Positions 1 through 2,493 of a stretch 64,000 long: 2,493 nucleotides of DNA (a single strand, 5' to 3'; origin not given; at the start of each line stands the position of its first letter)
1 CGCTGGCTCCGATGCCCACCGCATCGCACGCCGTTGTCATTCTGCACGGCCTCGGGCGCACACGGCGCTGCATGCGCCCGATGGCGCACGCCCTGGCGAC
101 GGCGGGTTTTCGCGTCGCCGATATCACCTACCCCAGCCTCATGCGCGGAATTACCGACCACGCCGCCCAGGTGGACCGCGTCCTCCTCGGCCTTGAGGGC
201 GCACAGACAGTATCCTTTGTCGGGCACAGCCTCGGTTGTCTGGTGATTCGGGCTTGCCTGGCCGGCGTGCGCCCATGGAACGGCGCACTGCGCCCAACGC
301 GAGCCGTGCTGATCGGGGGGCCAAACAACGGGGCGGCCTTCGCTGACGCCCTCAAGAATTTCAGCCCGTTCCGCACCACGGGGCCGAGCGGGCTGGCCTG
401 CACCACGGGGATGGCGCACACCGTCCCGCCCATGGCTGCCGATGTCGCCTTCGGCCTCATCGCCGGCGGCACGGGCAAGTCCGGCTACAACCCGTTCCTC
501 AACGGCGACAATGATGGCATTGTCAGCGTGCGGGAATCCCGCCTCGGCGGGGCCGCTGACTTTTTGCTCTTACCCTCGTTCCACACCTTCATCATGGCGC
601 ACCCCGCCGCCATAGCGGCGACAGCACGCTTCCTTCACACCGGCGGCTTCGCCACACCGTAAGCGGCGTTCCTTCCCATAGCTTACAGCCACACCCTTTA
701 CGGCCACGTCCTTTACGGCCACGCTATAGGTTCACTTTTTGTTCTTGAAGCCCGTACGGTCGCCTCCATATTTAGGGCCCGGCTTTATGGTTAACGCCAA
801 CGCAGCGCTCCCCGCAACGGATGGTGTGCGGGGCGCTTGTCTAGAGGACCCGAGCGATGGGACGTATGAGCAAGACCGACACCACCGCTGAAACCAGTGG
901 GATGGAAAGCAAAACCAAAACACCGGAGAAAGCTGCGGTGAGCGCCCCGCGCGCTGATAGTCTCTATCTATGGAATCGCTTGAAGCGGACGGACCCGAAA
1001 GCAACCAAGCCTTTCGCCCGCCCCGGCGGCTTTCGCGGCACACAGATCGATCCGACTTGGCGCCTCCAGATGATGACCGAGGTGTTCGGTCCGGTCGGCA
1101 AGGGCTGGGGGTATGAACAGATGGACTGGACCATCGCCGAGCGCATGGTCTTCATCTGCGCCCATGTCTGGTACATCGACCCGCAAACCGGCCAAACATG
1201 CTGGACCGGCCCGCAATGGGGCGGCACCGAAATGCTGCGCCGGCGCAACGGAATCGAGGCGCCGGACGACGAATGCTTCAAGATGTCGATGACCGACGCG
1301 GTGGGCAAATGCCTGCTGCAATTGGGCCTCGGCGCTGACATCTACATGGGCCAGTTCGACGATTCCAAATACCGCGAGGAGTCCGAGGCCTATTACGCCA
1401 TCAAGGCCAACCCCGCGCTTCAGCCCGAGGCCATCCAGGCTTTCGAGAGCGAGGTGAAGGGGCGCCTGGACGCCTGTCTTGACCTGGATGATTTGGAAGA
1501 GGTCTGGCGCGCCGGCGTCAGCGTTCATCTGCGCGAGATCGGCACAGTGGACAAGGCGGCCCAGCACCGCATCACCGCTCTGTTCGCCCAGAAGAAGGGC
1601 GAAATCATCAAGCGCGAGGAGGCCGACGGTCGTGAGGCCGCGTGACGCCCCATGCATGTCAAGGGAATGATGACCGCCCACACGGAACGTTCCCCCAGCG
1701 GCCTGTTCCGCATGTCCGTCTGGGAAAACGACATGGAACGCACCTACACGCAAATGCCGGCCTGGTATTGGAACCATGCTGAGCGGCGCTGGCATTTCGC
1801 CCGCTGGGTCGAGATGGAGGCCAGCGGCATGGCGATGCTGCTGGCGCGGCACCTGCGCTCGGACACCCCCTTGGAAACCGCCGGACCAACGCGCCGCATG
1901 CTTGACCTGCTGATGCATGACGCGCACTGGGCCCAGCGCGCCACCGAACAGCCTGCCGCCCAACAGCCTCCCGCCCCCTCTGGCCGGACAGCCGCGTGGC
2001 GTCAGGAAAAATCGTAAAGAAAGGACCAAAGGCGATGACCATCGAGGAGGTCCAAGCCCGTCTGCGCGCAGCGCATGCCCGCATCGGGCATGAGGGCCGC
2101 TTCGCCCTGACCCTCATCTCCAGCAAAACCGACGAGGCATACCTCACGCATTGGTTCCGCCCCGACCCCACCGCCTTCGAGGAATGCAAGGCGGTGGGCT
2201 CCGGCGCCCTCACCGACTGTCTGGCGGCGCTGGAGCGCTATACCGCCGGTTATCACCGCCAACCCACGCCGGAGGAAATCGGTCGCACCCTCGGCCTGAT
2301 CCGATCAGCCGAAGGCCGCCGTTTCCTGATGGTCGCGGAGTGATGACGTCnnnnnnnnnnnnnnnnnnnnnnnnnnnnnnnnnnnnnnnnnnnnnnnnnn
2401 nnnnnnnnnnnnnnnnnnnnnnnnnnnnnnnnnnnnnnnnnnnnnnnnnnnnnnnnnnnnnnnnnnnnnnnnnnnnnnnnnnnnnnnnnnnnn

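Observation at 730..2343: LexA-box-preceded three-gene operon encoding a phage-type Rad52-like annealing protein, with no prophage around it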

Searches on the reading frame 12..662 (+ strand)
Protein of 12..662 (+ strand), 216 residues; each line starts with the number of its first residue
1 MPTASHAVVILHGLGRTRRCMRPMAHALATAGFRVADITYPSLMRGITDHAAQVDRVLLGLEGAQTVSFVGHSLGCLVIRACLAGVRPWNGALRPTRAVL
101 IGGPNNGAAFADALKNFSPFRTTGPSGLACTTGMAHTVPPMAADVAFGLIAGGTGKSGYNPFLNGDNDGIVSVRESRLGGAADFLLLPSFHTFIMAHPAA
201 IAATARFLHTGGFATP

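Call 3: search_protein_families(library=pfam, proteins=[window:12-662:+], max_evalue=1)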
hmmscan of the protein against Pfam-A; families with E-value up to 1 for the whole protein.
window:12-662:+ (216 aa): 8 families
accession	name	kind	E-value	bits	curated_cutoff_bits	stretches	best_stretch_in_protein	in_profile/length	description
PF05057.20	DUF676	-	0.00044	20.3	20.3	1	64-86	77-99/217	Putative serine esterase (DUF676)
PF02089.21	Palm_thioest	-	0.00087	19.5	26.8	1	8-109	2-114/254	Palmitoyl protein thioesterase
PF24096.1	DUF7379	-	0.001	19.5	33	1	63-113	68-120/191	Domain of unknown function (DUF7379)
PF00561.26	Abhydrolase_1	-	0.0015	18.7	25.8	1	49-83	54-87/245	alpha/beta hydrolase fold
PF12697.13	Abhydrolase_6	-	0.0025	18.9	26.3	1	8-122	1-113/217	Alpha/beta hydrolase family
PF12146.15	Hydrolase_4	-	0.0042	16.9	27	1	5-36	4-35/239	Serine aminopeptidase, S33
PF06821.19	Ser_hydrolase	-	0.1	12.9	22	1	64-121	54-110/172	Serine hydrolase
PF25449.1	CCDC174_GRSR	-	0.15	12.1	26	1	14-22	8-16/30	CCDC174 alpha/beta GRSR domain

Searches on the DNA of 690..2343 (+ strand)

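Call 74: search_dna_similar(query=window:690-2343:+, collection=plasmids, mode=distant, max_rows=15)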
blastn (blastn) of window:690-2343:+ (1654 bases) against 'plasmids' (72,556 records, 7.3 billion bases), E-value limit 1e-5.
Records with a match: 16; places in all: 16; records where one place covers at least 80% of the query: 7.
Best place of each record, by identity: 60-80% 16.
By first word of the organism name: Azospirillum 16.
By predicted mobility (MOB-suite, as given by PLSDB): non-mobilizable 13; mobilizable 3.
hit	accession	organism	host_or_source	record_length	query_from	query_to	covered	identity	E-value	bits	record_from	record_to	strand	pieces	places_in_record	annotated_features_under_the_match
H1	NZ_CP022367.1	Azospirillum sp. TSH58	single cell,paddy soils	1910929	25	1608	86%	73.6%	0e+0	870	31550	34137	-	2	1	record has no annotation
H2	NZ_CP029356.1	Azospirillum thermophilum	cell culture,hot spring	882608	154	1614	83%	75.5%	0e+0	931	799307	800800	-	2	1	hypothetical protein (x3) | YqaJ viral recombinase family protein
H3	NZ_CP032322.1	Azospirillum argentinense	soil sample,Agricultural field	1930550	282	1608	80%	74.3%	0e+0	855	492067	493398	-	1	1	record has no annotation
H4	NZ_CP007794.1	Azospirillum argentinense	Triticum aestivum L.,Root,wheat ...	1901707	282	1608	80%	74.3%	0e+0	854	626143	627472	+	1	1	record has no annotation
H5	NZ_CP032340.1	Azospirillum brasilense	soil sample,Agricultural field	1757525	282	1608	80%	73.9%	0e+0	845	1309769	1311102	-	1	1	none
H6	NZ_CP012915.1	Azospirillum brasilense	Digitaria eriantha,microbe,root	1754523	282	1608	80%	73.9%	0e+0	845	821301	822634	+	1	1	none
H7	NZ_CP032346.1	Azospirillum brasilense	soil sample,Agricultural field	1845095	282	1608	80%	73.9%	0e+0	853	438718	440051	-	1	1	record has no annotation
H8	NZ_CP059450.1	Azospirillum brasilense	Prokaryotes,soil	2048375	282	1552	77%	74.8%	0e+0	859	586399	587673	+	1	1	none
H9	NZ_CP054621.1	Azospirillum oryzae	cell culture,soil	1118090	279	1552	77%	74.6%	0e+0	812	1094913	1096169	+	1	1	record has no annotation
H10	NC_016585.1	Azospirillum lipoferum 4B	-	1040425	279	1552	77%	74.4%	0e+0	814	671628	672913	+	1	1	none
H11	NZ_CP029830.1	Azospirillum ramasamyi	single cell,Cow dung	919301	279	1552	77%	74.3%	0e+0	803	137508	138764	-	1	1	hypothetical protein (x3)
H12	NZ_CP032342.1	Azospirillum brasilense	soil sample,Agricultural field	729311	315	421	6%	75.0%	1e-7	67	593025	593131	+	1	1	hypothetical protein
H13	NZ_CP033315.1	Azospirillum brasilense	rhizosphere soil of Digitaria ...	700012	315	421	6%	75.0%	1e-7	67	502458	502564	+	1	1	hypothetical protein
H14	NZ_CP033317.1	Azospirillum brasilense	rhizosphere soil of Digitaria ...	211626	315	421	6%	75.0%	1e-7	67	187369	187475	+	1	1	hypothetical protein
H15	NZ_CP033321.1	Azospirillum brasilense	rhizosphere soil of Cynodon ...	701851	315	421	6%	75.0%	1e-7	67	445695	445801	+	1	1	hypothetical protein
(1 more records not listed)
